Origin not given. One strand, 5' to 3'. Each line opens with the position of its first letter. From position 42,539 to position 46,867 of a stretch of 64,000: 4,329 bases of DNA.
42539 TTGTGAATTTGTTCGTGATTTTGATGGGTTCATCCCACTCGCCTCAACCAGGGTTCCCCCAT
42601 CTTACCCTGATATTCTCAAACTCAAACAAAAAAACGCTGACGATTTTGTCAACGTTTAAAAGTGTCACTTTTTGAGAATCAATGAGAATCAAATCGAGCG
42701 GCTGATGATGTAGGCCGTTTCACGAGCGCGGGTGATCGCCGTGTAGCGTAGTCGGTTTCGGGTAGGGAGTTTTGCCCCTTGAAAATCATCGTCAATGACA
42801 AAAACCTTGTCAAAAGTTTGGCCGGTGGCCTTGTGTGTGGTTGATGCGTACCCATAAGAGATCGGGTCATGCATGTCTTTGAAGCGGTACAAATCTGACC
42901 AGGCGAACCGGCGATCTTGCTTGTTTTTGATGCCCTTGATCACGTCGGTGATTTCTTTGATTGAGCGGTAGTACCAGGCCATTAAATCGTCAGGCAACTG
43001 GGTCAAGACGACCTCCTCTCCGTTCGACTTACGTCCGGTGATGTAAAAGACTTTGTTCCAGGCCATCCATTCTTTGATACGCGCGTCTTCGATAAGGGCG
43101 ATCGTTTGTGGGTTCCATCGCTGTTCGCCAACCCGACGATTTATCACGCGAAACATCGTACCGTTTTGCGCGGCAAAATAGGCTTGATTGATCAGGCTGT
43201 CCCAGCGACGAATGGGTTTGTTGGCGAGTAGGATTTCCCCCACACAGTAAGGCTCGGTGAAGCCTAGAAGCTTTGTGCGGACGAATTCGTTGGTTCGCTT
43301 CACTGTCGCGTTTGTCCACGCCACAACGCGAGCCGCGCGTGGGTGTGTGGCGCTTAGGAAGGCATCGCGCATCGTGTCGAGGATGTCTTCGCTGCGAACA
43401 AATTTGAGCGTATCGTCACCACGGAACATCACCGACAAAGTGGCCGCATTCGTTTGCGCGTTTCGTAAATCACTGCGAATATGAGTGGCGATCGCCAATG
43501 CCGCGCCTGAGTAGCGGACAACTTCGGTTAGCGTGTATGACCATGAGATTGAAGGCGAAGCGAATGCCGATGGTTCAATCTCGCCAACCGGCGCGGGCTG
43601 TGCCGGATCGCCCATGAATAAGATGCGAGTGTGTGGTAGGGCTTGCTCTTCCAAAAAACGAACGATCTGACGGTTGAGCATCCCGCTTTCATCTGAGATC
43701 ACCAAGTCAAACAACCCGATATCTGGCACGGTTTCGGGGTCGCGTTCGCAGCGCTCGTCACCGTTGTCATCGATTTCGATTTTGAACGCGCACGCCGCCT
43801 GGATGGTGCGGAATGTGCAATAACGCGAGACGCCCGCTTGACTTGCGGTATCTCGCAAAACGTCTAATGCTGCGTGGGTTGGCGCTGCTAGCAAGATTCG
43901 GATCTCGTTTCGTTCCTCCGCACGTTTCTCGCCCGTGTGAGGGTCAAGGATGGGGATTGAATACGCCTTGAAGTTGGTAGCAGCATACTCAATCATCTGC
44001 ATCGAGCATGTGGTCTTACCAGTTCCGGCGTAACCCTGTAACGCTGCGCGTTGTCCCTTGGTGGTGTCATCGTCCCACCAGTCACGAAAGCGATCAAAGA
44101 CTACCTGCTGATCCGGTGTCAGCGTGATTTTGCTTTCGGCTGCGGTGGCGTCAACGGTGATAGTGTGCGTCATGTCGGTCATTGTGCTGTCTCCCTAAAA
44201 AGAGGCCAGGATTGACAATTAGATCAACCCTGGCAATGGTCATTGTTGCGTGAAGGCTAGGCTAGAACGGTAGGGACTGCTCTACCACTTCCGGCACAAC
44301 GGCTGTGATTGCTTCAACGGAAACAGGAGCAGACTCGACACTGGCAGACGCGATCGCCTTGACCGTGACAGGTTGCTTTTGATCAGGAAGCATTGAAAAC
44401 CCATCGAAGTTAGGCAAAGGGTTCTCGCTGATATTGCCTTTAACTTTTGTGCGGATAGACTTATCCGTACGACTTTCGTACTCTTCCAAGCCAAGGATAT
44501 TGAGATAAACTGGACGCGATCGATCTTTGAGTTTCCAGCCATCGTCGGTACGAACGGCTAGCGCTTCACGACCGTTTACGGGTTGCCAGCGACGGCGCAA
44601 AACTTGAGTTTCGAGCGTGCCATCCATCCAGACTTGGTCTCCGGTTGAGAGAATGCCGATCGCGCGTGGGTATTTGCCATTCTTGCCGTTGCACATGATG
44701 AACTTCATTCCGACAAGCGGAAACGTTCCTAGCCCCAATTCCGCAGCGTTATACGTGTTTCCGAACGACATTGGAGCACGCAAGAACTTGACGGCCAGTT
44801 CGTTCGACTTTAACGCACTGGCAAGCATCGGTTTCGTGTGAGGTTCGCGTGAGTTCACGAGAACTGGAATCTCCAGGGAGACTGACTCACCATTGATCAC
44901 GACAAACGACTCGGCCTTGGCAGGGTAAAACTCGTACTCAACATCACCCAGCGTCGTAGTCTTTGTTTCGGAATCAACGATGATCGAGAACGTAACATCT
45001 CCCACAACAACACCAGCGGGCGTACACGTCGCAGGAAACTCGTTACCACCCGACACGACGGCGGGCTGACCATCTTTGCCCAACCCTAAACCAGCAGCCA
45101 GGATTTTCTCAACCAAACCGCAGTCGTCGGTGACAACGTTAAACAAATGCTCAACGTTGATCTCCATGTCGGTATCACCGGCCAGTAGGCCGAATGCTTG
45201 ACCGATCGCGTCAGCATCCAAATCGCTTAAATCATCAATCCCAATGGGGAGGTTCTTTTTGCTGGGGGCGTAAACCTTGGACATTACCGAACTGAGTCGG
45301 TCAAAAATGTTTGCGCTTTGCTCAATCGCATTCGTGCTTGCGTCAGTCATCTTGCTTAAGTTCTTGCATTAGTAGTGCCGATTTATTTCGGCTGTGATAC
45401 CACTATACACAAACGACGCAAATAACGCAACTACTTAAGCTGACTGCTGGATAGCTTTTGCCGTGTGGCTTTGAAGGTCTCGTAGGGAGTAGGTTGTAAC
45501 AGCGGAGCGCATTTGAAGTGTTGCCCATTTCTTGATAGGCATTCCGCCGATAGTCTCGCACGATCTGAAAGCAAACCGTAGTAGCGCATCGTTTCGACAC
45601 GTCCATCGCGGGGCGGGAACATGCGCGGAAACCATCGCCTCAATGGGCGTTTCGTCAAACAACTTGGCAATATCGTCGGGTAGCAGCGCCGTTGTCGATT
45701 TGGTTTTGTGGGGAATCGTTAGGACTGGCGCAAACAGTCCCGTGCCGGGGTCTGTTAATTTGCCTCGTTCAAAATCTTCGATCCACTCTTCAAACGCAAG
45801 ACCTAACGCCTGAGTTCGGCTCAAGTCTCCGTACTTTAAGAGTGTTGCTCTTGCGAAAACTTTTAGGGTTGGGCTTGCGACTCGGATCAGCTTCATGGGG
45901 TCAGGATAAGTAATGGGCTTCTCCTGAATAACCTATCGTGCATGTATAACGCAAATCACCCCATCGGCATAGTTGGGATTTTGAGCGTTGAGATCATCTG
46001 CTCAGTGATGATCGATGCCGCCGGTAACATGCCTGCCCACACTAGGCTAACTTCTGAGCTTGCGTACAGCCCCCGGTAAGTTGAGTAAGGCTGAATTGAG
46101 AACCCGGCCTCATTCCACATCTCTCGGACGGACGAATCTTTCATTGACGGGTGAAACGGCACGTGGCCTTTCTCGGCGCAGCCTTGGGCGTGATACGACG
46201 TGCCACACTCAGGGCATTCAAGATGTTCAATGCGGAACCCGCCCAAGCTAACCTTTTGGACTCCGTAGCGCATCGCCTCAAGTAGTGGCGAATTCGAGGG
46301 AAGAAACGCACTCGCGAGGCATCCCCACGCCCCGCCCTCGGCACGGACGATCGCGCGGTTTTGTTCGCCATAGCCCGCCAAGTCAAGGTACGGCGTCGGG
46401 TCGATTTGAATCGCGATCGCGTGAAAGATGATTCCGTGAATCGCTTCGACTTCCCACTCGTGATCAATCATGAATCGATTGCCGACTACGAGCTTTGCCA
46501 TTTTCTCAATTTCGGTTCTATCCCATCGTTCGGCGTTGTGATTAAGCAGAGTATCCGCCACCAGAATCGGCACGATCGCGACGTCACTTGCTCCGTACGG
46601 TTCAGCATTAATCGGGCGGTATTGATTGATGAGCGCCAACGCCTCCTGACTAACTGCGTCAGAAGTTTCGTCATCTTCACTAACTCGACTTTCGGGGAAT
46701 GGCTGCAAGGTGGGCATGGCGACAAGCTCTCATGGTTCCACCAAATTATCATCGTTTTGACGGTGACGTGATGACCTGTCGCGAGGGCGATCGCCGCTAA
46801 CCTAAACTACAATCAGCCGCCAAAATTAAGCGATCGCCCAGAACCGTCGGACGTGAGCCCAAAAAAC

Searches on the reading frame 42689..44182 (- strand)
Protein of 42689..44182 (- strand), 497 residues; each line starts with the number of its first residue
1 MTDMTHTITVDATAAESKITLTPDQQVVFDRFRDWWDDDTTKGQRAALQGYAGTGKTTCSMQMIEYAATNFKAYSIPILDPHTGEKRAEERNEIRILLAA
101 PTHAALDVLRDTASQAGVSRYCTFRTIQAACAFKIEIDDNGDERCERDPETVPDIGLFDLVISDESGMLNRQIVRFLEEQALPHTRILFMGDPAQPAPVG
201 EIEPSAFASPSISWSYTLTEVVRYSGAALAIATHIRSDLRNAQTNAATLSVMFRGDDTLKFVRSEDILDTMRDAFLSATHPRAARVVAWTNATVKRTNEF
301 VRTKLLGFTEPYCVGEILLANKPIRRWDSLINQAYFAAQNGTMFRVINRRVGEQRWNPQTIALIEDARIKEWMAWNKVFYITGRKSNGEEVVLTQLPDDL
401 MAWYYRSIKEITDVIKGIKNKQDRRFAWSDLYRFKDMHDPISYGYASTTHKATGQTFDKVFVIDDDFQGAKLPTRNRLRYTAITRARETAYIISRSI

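Call 9: search_protein_families(library=phrogs, proteins=[window:42689-44182:-])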
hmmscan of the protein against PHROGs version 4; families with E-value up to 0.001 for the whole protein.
window:42689-44182:- (497 aa): 4 families
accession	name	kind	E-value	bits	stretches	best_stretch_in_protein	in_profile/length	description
phrog_325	-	DNA, RNA and nucleotide metabolism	3.4e-73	248.4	1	5-493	455-867/986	Dda-like helicase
phrog_4412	-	DNA, RNA and nucleotide metabolism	4.4e-19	69.3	2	47-257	349-523/743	exonuclease V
phrog_1967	-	DNA, RNA and nucleotide metabolism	5.7e-12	46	1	439-493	600-667/776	DNA helicase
phrog_170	-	other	6.6e-05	23.5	0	21-63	76-110/323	PhoH-like phosphate starvation-inducible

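Call 10: search_protein_families(library=pfam, proteins=[window:42689-44182:-])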
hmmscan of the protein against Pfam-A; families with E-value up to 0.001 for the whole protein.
window:42689-44182:- (497 aa): 5 families
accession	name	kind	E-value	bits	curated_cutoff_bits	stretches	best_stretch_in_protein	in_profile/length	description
PF13604.12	AAA_30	-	1.1e-13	51.8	27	1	44-236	19-169/191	AAA domain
PF13538.12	UvrD_C_2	-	1.8e-11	44.1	27.4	1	443-493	1-52/52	UvrD-like helicase C-terminal domain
PF13245.12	AAA_19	-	1.1e-09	39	25.1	1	44-200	12-133/134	AAA domain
PF01443.25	Viral_helicase1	-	1.7e-07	31.7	21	1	440-493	178-227/228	Viral superfamily 1 RNA helicase core domain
PF13086.12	AAA_11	-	2.5e-05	24.6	27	1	45-114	19-73/257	AAA domain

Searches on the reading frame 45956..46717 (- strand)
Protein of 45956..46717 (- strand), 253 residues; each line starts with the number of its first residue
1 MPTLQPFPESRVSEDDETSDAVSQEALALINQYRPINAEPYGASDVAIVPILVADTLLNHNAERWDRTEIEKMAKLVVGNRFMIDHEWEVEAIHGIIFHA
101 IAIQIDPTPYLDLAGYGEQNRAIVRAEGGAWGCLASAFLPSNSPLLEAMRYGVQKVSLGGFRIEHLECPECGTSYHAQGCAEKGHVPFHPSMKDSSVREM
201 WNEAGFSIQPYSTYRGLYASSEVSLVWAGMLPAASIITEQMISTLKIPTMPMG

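Call 12: search_protein_families(library=phrogs, proteins=[window:45956-46717:-], max_evalue=0.001)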
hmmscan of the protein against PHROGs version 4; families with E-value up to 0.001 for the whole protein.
window:45956-46717:- (253 aa): 1 family
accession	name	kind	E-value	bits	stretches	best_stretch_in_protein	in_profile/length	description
phrog_16951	-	unknown function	3.7e-09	37.1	1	14-100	7-90/312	-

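Call 101: search_protein_families(library=pfam, max_evalue=0.01, proteins=[window:45956-46717:-])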
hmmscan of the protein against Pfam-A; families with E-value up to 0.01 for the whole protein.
window:45956-46717:- (253 aa): 0 families
